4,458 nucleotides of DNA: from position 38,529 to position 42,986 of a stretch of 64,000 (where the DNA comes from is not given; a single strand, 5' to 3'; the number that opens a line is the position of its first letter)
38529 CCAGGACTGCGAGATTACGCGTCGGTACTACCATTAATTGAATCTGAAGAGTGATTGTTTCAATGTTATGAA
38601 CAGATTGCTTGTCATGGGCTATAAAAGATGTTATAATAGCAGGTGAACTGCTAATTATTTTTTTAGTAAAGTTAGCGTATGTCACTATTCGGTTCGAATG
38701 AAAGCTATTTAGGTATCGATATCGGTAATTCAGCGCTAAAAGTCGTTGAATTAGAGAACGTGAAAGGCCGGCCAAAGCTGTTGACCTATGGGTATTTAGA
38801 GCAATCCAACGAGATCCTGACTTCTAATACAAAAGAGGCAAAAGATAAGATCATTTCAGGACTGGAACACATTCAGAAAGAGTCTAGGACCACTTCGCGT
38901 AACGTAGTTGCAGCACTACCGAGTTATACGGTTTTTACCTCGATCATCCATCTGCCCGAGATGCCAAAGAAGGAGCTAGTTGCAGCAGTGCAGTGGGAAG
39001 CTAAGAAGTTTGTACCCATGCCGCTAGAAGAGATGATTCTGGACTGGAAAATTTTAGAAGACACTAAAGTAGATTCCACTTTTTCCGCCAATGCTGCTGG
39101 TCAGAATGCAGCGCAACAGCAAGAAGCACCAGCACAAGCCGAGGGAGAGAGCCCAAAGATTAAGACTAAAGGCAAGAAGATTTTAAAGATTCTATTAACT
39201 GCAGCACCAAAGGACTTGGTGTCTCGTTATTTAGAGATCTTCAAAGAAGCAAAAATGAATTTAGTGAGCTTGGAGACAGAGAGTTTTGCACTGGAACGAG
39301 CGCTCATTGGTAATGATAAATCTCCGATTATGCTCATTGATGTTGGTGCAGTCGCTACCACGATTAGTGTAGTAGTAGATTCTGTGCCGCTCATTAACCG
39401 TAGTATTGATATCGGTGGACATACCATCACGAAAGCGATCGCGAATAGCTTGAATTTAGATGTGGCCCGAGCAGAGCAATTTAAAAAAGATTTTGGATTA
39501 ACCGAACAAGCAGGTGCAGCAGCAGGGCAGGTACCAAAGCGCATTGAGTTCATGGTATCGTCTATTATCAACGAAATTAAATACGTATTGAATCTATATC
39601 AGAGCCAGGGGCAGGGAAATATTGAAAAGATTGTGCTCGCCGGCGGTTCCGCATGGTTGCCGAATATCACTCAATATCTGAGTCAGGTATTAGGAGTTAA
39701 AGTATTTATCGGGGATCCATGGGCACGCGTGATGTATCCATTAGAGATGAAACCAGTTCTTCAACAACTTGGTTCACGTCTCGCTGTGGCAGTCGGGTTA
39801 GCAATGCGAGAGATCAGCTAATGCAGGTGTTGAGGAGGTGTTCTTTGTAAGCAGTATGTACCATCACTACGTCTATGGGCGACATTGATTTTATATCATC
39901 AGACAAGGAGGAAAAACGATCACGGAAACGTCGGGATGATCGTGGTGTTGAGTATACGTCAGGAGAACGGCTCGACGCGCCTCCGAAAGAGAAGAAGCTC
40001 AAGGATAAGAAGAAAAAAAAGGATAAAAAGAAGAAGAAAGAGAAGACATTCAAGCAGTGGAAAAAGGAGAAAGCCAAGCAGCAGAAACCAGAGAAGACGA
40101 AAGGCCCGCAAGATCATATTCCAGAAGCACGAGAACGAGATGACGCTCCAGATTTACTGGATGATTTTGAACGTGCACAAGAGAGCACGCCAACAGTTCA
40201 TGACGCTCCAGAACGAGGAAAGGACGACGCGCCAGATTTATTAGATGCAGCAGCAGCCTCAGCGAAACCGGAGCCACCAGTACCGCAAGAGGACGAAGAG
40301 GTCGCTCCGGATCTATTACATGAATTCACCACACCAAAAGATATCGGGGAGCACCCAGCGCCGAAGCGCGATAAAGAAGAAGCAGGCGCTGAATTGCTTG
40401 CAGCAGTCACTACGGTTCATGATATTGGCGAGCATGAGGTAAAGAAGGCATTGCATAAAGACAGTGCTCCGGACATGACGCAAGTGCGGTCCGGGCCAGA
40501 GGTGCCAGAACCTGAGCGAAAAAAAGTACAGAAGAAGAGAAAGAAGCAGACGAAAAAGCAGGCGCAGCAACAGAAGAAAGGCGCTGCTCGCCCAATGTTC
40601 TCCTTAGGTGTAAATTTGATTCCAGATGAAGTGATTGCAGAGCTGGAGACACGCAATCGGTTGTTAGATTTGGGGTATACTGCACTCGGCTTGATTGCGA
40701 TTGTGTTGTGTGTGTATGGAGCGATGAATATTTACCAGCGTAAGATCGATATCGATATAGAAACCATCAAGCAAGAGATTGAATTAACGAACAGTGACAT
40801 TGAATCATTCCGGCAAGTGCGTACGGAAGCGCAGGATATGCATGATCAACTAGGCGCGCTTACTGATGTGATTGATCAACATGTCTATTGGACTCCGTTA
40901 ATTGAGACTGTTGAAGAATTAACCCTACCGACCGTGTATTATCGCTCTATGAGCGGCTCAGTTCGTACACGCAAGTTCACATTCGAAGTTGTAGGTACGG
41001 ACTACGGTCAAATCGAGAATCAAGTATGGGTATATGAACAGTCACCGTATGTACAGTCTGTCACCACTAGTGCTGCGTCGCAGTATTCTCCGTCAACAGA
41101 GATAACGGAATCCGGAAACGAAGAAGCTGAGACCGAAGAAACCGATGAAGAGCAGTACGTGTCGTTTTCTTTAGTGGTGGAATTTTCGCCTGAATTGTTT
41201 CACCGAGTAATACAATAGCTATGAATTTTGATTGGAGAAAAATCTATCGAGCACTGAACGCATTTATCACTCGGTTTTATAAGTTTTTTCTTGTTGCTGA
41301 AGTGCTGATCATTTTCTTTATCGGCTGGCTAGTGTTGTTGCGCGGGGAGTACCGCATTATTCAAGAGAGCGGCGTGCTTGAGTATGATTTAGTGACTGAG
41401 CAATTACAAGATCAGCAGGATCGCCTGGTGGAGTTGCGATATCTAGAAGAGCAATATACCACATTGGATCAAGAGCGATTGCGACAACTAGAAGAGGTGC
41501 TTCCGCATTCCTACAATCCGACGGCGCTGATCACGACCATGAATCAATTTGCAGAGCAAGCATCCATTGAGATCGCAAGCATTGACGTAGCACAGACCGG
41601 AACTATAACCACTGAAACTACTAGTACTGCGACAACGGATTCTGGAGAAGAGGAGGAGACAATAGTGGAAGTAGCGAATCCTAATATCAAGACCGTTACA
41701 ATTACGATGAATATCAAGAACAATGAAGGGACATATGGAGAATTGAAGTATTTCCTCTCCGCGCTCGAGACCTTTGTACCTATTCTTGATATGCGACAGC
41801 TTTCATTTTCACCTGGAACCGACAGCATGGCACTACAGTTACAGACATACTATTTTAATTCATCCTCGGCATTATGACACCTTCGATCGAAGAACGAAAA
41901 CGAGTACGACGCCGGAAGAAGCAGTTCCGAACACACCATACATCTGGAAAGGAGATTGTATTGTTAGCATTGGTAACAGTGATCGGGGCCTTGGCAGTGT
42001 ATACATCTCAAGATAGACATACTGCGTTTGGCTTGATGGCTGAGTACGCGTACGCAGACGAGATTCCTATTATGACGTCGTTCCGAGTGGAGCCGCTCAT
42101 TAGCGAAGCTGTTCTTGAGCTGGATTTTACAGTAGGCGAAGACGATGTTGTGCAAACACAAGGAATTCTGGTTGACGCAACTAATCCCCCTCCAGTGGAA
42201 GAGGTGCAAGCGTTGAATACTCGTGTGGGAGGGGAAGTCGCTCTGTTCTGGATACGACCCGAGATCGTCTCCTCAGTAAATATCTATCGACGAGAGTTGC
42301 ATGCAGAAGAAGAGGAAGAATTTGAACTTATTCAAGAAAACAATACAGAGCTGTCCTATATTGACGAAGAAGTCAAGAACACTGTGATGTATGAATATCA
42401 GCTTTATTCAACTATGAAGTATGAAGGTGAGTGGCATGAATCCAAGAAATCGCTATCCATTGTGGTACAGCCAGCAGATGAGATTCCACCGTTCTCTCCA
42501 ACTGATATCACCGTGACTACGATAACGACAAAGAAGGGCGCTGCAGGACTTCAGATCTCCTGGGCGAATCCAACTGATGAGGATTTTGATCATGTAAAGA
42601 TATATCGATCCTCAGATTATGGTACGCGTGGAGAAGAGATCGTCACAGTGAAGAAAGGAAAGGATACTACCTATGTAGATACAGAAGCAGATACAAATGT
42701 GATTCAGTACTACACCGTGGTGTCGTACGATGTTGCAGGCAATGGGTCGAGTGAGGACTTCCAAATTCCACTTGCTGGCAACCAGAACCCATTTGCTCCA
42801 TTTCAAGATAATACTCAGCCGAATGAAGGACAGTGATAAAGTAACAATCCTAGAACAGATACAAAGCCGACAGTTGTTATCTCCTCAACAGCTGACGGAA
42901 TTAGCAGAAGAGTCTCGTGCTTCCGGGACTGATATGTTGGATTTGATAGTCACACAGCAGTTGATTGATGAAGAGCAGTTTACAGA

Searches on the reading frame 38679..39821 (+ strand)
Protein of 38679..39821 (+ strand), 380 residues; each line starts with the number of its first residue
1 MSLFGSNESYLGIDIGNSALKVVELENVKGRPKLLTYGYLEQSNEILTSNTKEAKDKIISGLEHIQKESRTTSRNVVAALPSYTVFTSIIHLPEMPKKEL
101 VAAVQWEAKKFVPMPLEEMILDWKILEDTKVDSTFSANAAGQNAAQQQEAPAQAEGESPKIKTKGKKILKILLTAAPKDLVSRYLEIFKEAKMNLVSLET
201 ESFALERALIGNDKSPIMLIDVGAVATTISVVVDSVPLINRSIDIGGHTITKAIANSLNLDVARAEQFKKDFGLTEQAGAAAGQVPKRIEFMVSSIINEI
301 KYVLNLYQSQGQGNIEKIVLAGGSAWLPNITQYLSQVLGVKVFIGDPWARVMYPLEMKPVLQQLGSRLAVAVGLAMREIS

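Call 3: search_protein_families(library=pfam, proteins=[window:38679-39821:+], max_evalue=0.01)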
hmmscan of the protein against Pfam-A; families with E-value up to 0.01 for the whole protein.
window:38679-39821:+ (380 aa): 6 families
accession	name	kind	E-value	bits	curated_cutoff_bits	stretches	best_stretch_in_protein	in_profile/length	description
PF11104.14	PilM_2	-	4e-46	157.9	27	2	169-378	126-339/340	Type IV pilus assembly protein PilM;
PF14450.12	FtsA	-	2e-14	54.5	31.8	1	218-348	1-113/127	Cell division protein FtsA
PF06723.19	MreB_Mbl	-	3.8e-08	33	27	1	274-346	231-305/327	MreB/Mbl protein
PF25216.1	Volactin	-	0.00015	21.8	35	1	220-330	171-283/321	Volactin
PF00022.25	Actin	-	0.0067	15.5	27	0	214-261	141-190/410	Actin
PF08841.16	DDR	-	0.0068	15.9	24.6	0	213-270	131-189/328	Diol dehydratase reactivase ATPase-like domain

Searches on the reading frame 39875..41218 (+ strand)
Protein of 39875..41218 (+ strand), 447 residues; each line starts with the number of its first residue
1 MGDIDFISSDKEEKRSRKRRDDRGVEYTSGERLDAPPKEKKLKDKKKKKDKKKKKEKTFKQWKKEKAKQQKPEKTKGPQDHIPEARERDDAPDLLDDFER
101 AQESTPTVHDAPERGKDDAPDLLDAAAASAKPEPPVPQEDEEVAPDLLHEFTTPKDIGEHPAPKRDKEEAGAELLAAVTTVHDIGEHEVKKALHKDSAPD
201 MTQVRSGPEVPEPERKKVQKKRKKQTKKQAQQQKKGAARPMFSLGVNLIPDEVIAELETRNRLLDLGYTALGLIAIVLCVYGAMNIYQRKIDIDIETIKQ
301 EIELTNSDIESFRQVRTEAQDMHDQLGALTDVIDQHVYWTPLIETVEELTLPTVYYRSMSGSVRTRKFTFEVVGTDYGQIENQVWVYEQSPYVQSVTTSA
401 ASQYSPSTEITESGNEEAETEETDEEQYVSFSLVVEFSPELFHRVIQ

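Call 3: search_protein_families(library=pfam, proteins=[window:39875-41218:+], max_evalue=0.01)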
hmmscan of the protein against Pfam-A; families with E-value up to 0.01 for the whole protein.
window:39875-41218:+ (447 aa): 0 families

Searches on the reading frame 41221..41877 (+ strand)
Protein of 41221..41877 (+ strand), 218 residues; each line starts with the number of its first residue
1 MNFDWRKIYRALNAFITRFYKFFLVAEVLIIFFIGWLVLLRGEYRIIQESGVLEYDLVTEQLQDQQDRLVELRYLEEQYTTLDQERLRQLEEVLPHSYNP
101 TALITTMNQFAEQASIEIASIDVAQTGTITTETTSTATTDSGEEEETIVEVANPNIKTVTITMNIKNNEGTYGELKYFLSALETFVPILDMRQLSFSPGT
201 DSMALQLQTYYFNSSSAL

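Call 3: search_protein_families(library=pfam, proteins=[window:41221-41877:+], max_evalue=0.01)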
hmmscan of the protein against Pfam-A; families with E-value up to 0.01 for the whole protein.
window:41221-41877:+ (218 aa): 1 family
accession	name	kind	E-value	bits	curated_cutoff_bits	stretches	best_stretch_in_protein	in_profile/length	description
PF04350.18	PilO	-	3.2e-05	24.5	22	1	59-125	12-77/145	Pilus assembly protein, PilO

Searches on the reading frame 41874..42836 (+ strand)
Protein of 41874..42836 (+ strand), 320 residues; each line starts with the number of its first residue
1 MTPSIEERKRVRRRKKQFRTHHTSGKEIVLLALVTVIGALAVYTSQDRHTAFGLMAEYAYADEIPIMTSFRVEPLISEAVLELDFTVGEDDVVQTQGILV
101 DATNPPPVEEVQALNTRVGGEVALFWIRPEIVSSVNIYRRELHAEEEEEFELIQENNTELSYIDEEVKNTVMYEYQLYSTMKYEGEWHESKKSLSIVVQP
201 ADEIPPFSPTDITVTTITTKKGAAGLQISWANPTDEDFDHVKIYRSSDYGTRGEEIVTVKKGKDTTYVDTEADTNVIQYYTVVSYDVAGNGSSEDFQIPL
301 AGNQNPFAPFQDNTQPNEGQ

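Call 3: search_protein_families(library=pfam, proteins=[window:41874-42836:+], max_evalue=0.01)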
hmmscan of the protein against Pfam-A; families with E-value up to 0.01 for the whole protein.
window:41874-42836:+ (320 aa): 0 families
